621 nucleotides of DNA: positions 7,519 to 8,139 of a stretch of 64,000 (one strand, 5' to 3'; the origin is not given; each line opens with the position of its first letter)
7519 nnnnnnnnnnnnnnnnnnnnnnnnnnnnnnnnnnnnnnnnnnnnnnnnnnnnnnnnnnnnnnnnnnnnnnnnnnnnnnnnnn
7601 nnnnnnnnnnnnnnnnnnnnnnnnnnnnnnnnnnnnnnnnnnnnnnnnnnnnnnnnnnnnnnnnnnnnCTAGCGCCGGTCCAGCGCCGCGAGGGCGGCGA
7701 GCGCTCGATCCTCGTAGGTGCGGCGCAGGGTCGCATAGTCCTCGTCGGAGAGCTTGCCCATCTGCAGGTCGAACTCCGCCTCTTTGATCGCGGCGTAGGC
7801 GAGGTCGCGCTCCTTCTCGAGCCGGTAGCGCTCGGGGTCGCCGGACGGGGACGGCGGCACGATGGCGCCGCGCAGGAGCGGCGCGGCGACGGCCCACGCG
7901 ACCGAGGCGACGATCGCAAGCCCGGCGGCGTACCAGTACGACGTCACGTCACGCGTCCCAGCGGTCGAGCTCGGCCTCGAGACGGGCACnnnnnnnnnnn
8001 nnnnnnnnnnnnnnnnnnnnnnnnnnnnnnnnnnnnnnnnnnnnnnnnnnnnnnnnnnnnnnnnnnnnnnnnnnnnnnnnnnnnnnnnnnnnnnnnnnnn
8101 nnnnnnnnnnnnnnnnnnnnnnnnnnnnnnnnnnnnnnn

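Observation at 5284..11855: System I cytochrome c maturation operon with non-canonical order (ccmE-F-H-orf-A-B-C-D), no ccmG, and fusion to lpxA-yacG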

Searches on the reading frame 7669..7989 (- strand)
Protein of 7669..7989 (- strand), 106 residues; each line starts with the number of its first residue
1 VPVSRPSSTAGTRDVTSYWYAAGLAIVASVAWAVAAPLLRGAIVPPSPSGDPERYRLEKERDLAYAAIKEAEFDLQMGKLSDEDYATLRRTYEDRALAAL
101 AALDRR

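Call 4: search_protein_families(library=pfam, proteins=[window:7669-7989:-], max_evalue=0.01)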
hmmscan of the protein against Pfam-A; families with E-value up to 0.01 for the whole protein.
window:7669-7989:- (106 aa): 0 families

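Call 5: search_protein_families(library=ncbifam, proteins=[window:7669-7989:-], max_evalue=0.01)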
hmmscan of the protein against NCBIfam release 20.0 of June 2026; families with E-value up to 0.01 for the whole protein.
window:7669-7989:- (106 aa): 0 families

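Call 18: find_homologous_proteins(query=window:7669-7947:-, max_evalue=0.001)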
Query window:7669-7947:- (92 aa): 249 proteins with E <= 0.001 among 445 candidates; the best 120 are listed.
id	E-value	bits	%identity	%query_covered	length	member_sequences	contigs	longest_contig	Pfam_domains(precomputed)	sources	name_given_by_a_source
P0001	2.1e-51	189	100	100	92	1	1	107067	-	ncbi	ncbi:MAG TPA: hypothetical protein VGK30_04460 [Candidatus Binatia bacterium]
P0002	5.3e-51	188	99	100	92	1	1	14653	-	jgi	jgi:hypothetical protein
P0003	1.9e-45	170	86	87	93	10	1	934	-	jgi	-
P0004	1.8e-39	151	81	85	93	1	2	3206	-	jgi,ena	-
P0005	9.9e-39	149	90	95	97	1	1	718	-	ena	-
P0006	3.4e-38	147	78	100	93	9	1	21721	-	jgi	-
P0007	4.7e-38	147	76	87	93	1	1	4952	-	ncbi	-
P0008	4.8e-38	147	80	100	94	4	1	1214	-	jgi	jgi:hypothetical protein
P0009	7.8e-38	146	77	85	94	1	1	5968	-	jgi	jgi:hypothetical protein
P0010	1.0e-37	146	77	100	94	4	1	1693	-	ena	-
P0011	2.8e-37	144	80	80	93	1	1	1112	-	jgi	-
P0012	1.6e-36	142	76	100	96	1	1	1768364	-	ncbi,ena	-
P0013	9.6e-36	139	83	76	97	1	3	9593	-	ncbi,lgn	-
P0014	1.4e-35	139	78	74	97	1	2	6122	-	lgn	-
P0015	1.6e-35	139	94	59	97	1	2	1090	-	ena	-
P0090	7.1e-27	111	63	85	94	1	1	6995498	-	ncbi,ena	-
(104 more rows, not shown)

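Call 19: find_encoding_contigs(protein=P0090, flank=10000, max_places=2)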
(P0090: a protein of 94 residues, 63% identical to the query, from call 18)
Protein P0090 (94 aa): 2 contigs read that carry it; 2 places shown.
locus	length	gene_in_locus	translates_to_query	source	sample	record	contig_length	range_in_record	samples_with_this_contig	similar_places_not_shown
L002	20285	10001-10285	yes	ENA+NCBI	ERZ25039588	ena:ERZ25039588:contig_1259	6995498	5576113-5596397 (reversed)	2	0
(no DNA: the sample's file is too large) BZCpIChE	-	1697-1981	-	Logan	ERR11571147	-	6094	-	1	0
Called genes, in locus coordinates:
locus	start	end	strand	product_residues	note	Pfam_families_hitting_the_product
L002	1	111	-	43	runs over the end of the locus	-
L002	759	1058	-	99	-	-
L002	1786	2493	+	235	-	PF04055:Radical_SAM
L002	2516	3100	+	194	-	PF01323:DSBA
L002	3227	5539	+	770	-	PF00575:S1 (weak), PF10150:RNase_E_G, PF20833:RNase_E_G_Thio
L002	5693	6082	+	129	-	PF00076:RRM_1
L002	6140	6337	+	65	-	PF03884:YacG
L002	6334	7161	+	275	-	PF25087:GMPPB_C (weak), PF00132:Hexapep (weak), PF25084:LbH_EIF2B (weak), PF00132:Hexapep, PF13720:Acetyltransf_11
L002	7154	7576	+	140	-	PF03100:CcmE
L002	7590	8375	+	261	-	-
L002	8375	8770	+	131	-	PF16327:CcmF_C (weak)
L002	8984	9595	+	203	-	PF16327:CcmF_C, PF05140:ResB (faint)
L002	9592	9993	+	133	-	PF03918:CcmH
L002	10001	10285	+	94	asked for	-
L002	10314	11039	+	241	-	PF00005:ABC_tran, PF13304:AAA_21 (faint)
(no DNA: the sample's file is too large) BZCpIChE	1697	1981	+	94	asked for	-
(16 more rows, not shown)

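Call 20: find_encoding_contigs(protein=P0012, flank=10000, max_places=2)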
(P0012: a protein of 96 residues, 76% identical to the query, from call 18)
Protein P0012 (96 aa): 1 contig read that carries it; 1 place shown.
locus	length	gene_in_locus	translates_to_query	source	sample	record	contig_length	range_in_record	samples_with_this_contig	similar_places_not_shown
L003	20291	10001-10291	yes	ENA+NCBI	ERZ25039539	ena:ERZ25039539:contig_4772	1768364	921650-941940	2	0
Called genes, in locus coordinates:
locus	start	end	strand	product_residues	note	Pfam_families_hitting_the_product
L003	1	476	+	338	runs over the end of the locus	PF00535:Glycos_transf_2, PF13641:Glyco_tranf_2_3, PF13632:Glyco_trans_2_3 (weak)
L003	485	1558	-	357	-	PF11583:AurF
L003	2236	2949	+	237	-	PF13353:Fer4_12, PF04055:Radical_SAM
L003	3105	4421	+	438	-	PF00575:S1 (weak), PF10150:RNase_E_G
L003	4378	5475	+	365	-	PF20833:RNase_E_G_Thio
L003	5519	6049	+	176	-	PF00076:RRM_1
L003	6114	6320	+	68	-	PF03884:YacG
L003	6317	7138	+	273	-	PF25084:LbH_EIF2B (faint), PF25087:GMPPB_C (faint), PF00132:Hexapep, PF13720:Acetyltransf_11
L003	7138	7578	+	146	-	PF03100:CcmE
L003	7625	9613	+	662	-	PF01578:Cytochrom_C_asm, PF16327:CcmF_C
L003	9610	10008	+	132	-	PF03918:CcmH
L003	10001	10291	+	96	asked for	-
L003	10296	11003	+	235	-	PF00005:ABC_tran, PF13304:AAA_21 (faint)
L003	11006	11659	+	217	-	PF01061:ABC2_membrane, PF03379:CcmB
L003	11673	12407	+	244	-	PF01578:Cytochrom_C_asm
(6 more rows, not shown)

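Call 29: search_protein_families(library=ncbifam, alignment_id=A1, max_evalue=10)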
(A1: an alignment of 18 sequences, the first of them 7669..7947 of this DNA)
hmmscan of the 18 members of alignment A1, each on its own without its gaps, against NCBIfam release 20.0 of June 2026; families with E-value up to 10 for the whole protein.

A. member 1, window:7669-7947:- (92 aa): 0 families

B. families by the number of members that match (of 18 scanned): 6 families
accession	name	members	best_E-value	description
TIGR03142.1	cytochro_ccmI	5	0.007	c-type cytochrome biogenesis protein CcmI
TIGR01410.1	tatB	1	0.029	Sec-independent protein translocase protein TatB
NF011345.0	PRK14762.1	1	0.2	small membrane protein YohP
NF003705.0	PRK05322.1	1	0.24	galactokinase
NF051435.1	ArfB_Rv0900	1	0.36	channel accessory protein ArfB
TIGR02230.1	ATPase_gene1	1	0.36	putative F0F1-ATPase subunit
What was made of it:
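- On CcmI / CycH: The window protein has no hit at E<=10 (call 29).
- The window protein has no direct hit (calls 4, 5, 29).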

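Call 30: search_protein_families(library=pfam, alignment_id=A1, max_evalue=10)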
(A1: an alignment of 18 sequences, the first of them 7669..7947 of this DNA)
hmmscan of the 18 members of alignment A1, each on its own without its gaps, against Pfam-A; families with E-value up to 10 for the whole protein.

A. member 1, window:7669-7947:- (92 aa): 1 family
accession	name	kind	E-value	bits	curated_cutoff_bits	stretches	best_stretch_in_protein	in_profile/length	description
PF04909.20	Amidohydro_2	-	0.036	14.3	26.4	1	5-90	58-138/289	Amidohydrolase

B. families by the number of members that match (of 18 scanned): 6 families
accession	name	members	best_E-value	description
PF12911.12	OppC_N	3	0.052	N-terminal TM domain of oligopeptide transport permease C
PF19534.4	DUF6059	2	0.014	Family of unknown function (DUF6059)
PF07219.19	HemY_N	1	0.0065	HemY protein N-terminus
PF04909.20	Amidohydro_2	1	0.036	Amidohydrolase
PF06532.16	NrsF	1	0.066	Negative regulator of sigma F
PF10639.15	TMEM234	1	0.1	Putative transmembrane family 234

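Call 52: search_protein_representatives(alignment_id=A1)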
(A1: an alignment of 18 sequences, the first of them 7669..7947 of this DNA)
Query: 18 sequences, 94 profile positions. Proteins with E-value up to 0.001 (for the whole library): 3084; up to 1e-10: 307; up to 1e-30: 2. The best 150 are listed.
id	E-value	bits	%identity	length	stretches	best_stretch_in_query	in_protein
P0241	5.2e-32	126.1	-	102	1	2-80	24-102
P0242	3.7e-31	123.3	-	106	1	1-93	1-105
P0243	5.3e-26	106.8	-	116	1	1-93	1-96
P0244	5.9e-26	106.7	-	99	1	1-93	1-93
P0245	4.6e-22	94.2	-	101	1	5-93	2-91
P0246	1.2e-20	89.6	-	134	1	7-92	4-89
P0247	1.4e-20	89.4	-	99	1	5-91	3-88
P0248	1.6e-20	89.2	-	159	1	4-92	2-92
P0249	1.7e-20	89.2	-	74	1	38-93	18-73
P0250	2.1e-20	88.8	-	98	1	1-93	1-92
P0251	2.3e-20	88.7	-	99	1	2-92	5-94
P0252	1.6e-19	86.1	-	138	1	6-92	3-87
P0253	1.7e-19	86.0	-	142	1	5-92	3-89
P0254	1.7e-19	86.0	-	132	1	6-92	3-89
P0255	1.9e-19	85.8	-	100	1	5-92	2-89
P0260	6.6e-19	84.1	-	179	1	5-92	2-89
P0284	5.2e-17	78.0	-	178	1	4-92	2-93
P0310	8.9e-16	74.0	-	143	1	8-92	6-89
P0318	1.9e-15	73.0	-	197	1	5-93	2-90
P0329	3.7e-15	72.1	-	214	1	9-92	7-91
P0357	2.7e-14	69.3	-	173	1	4-93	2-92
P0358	3.0e-14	69.2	-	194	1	1-92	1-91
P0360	3.2e-14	69.0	-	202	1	7-93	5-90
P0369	5.7e-14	68.3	-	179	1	7-92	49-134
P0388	1.8e-13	66.6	-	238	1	7-93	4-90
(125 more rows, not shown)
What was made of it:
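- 7669..7947 (-): Small ORF (92 aa), a CcmI-N-terminal-like subunit: membrane helix 2-25 plus helical hairpin 38-62/68-91. No second membrane helix, no TPR domain, no zinc ribbon. Family of 3084 representative clusters (call 52).
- Small ORF: its profile finds 3084 representative clusters, always matching at the N-terminus (call 52).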

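Call 53: search_protein_families(library=ncbifam, proteins=[P0246, P0248, P0260, P0284, P0318, P0329, P0360, P0388, P0358, P0369], max_evalue=1)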
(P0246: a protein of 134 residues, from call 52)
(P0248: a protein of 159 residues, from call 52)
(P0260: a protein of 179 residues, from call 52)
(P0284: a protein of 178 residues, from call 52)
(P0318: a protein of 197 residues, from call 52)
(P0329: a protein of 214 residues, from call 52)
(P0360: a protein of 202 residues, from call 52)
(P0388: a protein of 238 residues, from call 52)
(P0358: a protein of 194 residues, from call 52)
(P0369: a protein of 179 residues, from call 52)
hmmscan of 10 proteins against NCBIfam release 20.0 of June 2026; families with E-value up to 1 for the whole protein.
P0246 (134 aa): 3 families
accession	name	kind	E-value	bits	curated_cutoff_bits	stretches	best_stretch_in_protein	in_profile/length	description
TIGR03142.1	cytochro_ccmI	equivalog_domain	0.013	15.7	29.3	1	7-93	2-86/118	c-type cytochrome biogenesis protein CcmI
NF045510.1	4Cys_prefix_kin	domain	0.025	14.8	24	1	104-113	16-25/26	4-Cys prefix domain-containing protein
NF049953.1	ribbon_DG_selen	exception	0.12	12.3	130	1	92-125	135-168/172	zinc ribbon-containing (seleno)protein DG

P0248 (159 aa): 7 families
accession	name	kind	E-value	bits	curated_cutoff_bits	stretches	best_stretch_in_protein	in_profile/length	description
TIGR03142.1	cytochro_ccmI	equivalog_domain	6.1e-07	29.7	29.3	1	5-115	4-106/118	c-type cytochrome biogenesis protein CcmI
NF052237.1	biotin_BsaP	equivalog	0.0028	17.6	39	1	105-134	8-36/53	biotin synthase auxiliary protein BsaP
NF045510.1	4Cys_prefix_kin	domain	0.012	15.8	24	1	137-148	15-26/26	4-Cys prefix domain-containing protein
NF049953.1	ribbon_DG_selen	exception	0.021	14.7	130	2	125-152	6-33/172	zinc ribbon-containing (seleno)protein DG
NF007514.1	PRK10118.1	equivalog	0.051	13.1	396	1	36-107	101-166/410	flagellar hook length control protein FliK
NF004285.1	PRK05696.1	equivalog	0.07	12.9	179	1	1-46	21-65/171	flagellar basal body-associated protein FliL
NF053815.1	teico_TcaA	equivalog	0.34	9.7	550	1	127-156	4-33/463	membrane-associated protein TcaA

P0260 (179 aa): 5 families
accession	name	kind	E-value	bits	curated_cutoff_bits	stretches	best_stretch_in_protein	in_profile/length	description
TIGR03142.1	cytochro_ccmI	equivalog_domain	9.6e-07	29.1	29.3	1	2-93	2-86/118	c-type cytochrome biogenesis protein CcmI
NF049953.1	ribbon_DG_selen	exception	0.0042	17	130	1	139-168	4-32/172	zinc ribbon-containing (seleno)protein DG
NF045510.1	4Cys_prefix_kin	domain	0.047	13.9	24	0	141-148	17-24/26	4-Cys prefix domain-containing protein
TIGR03943.1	TIGR03943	equivalog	0.061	12.7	88.8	1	5-71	59-118/221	TIGR03943 family putative permease subunit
NF041913.1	HVO_2142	equivalog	0.083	12.8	90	1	141-161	12-39/48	HVO_2142 family zinc finger protein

P0284 (178 aa): 4 families
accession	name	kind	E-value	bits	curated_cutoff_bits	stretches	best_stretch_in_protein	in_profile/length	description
TIGR03142.1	cytochro_ccmI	equivalog_domain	1.2e-06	28.8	29.3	1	6-91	5-80/118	c-type cytochrome biogenesis protein CcmI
NF045510.1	4Cys_prefix_kin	domain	0.0086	16.3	24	1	153-167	12-26/26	4-Cys prefix domain-containing protein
NF052237.1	biotin_BsaP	equivalog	0.027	14.5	39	1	139-152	22-35/53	biotin synthase auxiliary protein BsaP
NF051431.1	Rv0361_Cterm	subfamily_domain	0.07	13.3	37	1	3-78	6-83/140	Rv0361 family membrane protein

P0318 (197 aa): 5 families
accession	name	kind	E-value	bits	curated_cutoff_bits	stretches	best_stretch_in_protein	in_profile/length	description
TIGR03142.1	cytochro_ccmI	equivalog_domain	2.9e-06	27.6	29.3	1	1-93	1-86/118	c-type cytochrome biogenesis protein CcmI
NF049953.1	ribbon_DG_selen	exception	0.017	15.1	130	1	162-187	5-30/172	zinc ribbon-containing (seleno)protein DG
NF045510.1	4Cys_prefix_kin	domain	0.13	12.6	24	0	163-170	17-24/26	4-Cys prefix domain-containing protein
NF003161.0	PRK04136.1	equivalog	0.74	9.4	54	0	158-185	8-37/49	50S ribosomal protein L40e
NF033497.1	rubre_like_arch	subfamily_domain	0.75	9.6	32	0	165-188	3-28/34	rubrerythrin-like domain-containing protein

P0329 (214 aa): 2 families
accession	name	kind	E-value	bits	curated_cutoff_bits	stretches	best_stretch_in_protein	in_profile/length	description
TIGR03142.1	cytochro_ccmI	equivalog_domain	2.8e-05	24.4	29.3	1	7-99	6-90/118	c-type cytochrome biogenesis protein CcmI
NF045510.1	4Cys_prefix_kin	domain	0.27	11.5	24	1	188-208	5-26/26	4-Cys prefix domain-containing protein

P0360 (202 aa): 6 families
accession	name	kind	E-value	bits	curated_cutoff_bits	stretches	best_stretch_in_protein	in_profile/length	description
TIGR03142.1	cytochro_ccmI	equivalog_domain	2.3e-05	24.7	29.3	1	5-88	4-81/118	c-type cytochrome biogenesis protein CcmI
NF049953.1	ribbon_DG_selen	exception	0.0098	15.8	130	1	172-197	145-170/172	zinc ribbon-containing (seleno)protein DG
NF045510.1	4Cys_prefix_kin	domain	0.13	12.5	24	0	187-195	15-23/26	4-Cys prefix domain-containing protein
NF006145.0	PRK08295.1-2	equivalog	0.17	11.2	212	1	38-97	150-209/213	RNA polymerase sporulation sigma factor SigH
NF041910.1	HVO_0416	equivalog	0.22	11.4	80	1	177-195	37-55/58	HVO_0416 family zinc finger protein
NF041603.1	Cys_rich_47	subfamily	0.38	10.9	35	0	170-185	23-38/39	PSPA7_2676 family Cys-rich small protein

P0388 (238 aa): 4 families
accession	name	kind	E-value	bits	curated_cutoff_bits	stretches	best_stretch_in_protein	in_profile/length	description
TIGR03142.1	cytochro_ccmI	equivalog_domain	0.00016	21.9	29.3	1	2-93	2-86/118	c-type cytochrome biogenesis protein CcmI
NF045510.1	4Cys_prefix_kin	domain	0.0021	18.2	24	0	213-222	17-26/26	4-Cys prefix domain-containing protein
NF049953.1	ribbon_DG_selen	exception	0.058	13.3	130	1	198-222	5-29/172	zinc ribbon-containing (seleno)protein DG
NF033497.1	rubre_like_arch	subfamily_domain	0.82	9.4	32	0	201-222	3-26/34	rubrerythrin-like domain-containing protein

P0358 (194 aa): 5 families
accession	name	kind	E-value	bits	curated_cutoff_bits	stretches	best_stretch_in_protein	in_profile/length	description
NF007744.0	PRK10424.1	equivalog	0.012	15.1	59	1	1-21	1-21/32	ilv operon leader peptide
TIGR03142.1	cytochro_ccmI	equivalog_domain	0.016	15.5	29.3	1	7-76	6-67/118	c-type cytochrome biogenesis protein CcmI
NF003034.1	PRK03918.1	equivalog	0.072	11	700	1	35-165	311-444/878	DNA double-strand break repair ATPase Rad50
NF011149.0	PRK14559.1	equivalog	0.32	9.6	374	1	157-193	2-35/642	serine/threonine phosphatase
NF049953.1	ribbon_DG_selen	exception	0.62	9.9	130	1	33-179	29-170/172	zinc ribbon-containing (seleno)protein DG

P0369 (179 aa): 4 families
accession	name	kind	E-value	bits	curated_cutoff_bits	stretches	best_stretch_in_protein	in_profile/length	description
NF049953.1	ribbon_DG_selen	exception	0.013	15.4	130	1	114-170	116-168/172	zinc ribbon-containing (seleno)protein DG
TIGR03831.1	YgiT_finger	domain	0.024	14.9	20.2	0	163-173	32-42/46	YgiT-type zinc finger protein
NF045510.1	4Cys_prefix_kin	domain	0.046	14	24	0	162-173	15-26/26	4-Cys prefix domain-containing protein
NF011149.0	PRK14559.1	equivalog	0.22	10.2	374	1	151-174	3-26/642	serine/threonine phosphatase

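Call 60: find_related_loci(query=A4, collection=genome_contigs, flank=10000)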
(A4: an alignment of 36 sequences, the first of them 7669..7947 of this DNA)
Query A4 (92 aa) in genome_contigs; peptide patterns used: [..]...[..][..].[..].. (x = any residue, [..] = any of these).
208 stretches matched a pattern; 177 encode a relative of the query (tblastn E <= 1e-3); the best 80 are kept; 80 distinct loci.
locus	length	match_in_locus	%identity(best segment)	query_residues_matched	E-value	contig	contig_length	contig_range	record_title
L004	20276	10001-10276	76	1-92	4e-36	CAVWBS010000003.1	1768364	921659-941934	MAG: uncultured delta proteobacterium isolate MFD05442.bin.2.52 genome assembly, contig: contig_4772, whole genome shotg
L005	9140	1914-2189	70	2-92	5e-36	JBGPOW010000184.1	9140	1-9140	MAG: Candidatus Binatia bacterium isolate OBJ2_061818_050_29 k141_3016677_length_9140_cov_22.6983, whole genome shotgun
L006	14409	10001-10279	69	2-92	2e-35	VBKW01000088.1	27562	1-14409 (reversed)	MAG: Deltaproteobacteria bacterium isolate DP_19 14_0903_13_30cm_scaffold_946150, whole genome shotgun sequence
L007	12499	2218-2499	63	1-92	4e-31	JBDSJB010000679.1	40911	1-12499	MAG: Candidatus Binatia bacterium isolate cluster1_bin.312 k127_13924032, whole genome shotgun sequence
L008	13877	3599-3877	76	1-92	8e-31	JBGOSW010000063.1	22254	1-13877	MAG: Candidatus Binatia bacterium isolate OBJ_0618_7090110_177 k141_11637446_length_22254_cov_88.3818, whole genome shot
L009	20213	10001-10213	77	23-92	5e-29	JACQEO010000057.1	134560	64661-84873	MAG: Deltaproteobacteria bacterium isolate NC_groundwater_1023_Pr1_S-0.65um_68_39 Montesol18_Sp65_coassembly_scaffold_96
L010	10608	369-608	65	1-79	8e-29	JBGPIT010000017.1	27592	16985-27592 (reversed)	MAG: Candidatus Binatia bacterium isolate OBJ_0618_7090110_327 k141_8663757_length_27592_cov_19.8472, whole genome shotg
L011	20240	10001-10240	64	1-79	2e-26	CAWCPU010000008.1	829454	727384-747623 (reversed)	MAG: uncultured delta proteobacterium isolate MFD04944.bin.3.280 genome assembly, contig: contig_56893, whole genome sho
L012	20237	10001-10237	63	1-78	2e-25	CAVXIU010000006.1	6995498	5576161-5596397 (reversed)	MAG: uncultured delta proteobacterium isolate MFD09212.bin.2.188 genome assembly, contig: contig_1259, whole genome shot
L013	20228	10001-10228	68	6-80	2e-24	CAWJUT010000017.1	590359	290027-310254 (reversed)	MAG: uncultured delta proteobacterium isolate MFD00962.bin.2.109 genome assembly, contig: contig_38104, whole genome sho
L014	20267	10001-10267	61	4-90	3e-24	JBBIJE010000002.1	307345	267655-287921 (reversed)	MAG: Myxococcales bacterium isolate SIF170217_bin_155 NODE_23_length_307345_cov_20.193290, whole genome shotgun sequence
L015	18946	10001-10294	54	1-90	7e-24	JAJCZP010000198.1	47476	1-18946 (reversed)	MAG: Deltaproteobacteria bacterium isolate OFTM125 OFTM125_197, whole genome shotgun sequence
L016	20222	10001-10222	65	6-78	2e-23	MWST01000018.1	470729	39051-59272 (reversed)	MAG: Polyangiaceae bacterium UTPRO1 contig_6161, whole genome shotgun sequence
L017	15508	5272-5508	67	1-78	2e-23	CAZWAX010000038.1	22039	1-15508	MAG TPA_asm: uncultured Polyangiaceae bacterium isolate SRP302447_co1_427 genome assembly, contig: NODE_6337_length_2203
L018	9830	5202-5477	54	1-91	6e-23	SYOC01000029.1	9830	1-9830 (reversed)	MAG: Proteobacteria bacterium isolate F1-80-MAGs139 F1-80__c56279, whole genome shotgun sequence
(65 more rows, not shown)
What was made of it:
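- Tried and rejected: It was repeated with 36 closer sequences (call 60).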

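Call 66: search_protein_families(library=ncbifam, alignment_id=A3, max_evalue=0.01)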
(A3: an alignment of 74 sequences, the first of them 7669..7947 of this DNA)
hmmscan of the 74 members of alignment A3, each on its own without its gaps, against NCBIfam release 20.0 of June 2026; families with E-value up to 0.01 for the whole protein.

A. member 1, window:7669-7947:- (92 aa): 0 families

B. families by the number of members that match (of 74 scanned): 16 families
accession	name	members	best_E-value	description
TIGR03142.1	cytochro_ccmI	41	4.1e-09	c-type cytochrome biogenesis protein CcmI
NF049953.1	ribbon_DG_selen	16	8.3e-06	zinc ribbon-containing (seleno)protein DG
NF045510.1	4Cys_prefix_kin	10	3e-05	4-Cys prefix domain-containing protein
NF011149.0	PRK14559.1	2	0.0014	serine/threonine phosphatase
NF033497.1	rubre_like_arch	2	0.005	rubrerythrin-like domain-containing protein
NF045487.1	ASRP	1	9.8e-05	archaea-specific SMC-related protein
NF041910.1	HVO_0416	1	0.00079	HVO_0416 family zinc finger protein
NF051431.1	Rv0361_Cterm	1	0.00097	Rv0361 family membrane protein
NF009030.0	PRK12366.1-1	1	0.0014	replication factor A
NF053815.1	teico_TcaA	1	0.0018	membrane-associated protein TcaA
NF038083.1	CU044_5270_fam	1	0.0027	CU044_5270 family protein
NF052237.1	biotin_BsaP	1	0.0028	biotin synthase auxiliary protein BsaP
NF040576.1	T2SS_GspM_XpsM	1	0.0037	type II secretion system protein GspM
NF006630.0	PRK09200.1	1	0.0048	preprotein translocase subunit SecA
NF058576.1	EntV_fam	1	0.0083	EntV family bacteriocin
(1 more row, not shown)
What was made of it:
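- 7669..7947 (-): TIGR03142 (CcmI N-terminal domain) hits 41/74 diverse members, best 4.1e-9 (call 66).
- On CcmI / CycH: 41 of 74 family members hit at E<=0.01, best 4.1e-9, and P0248 scores 29.7 against a cut-off of 29.3 (calls 53, 66).
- TIGR03142 (CcmI N-terminal domain) hits 41 of 74 members, best 4.1e-9, with one member above the curated cut-off (calls 53, 66). 41 of 74 members hit the CcmI N-terminal model over about 85-100 of its 118 positions, with E-values down to 4e-9, which is more than one hydrophobic helix would explain (calls 53, 66).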
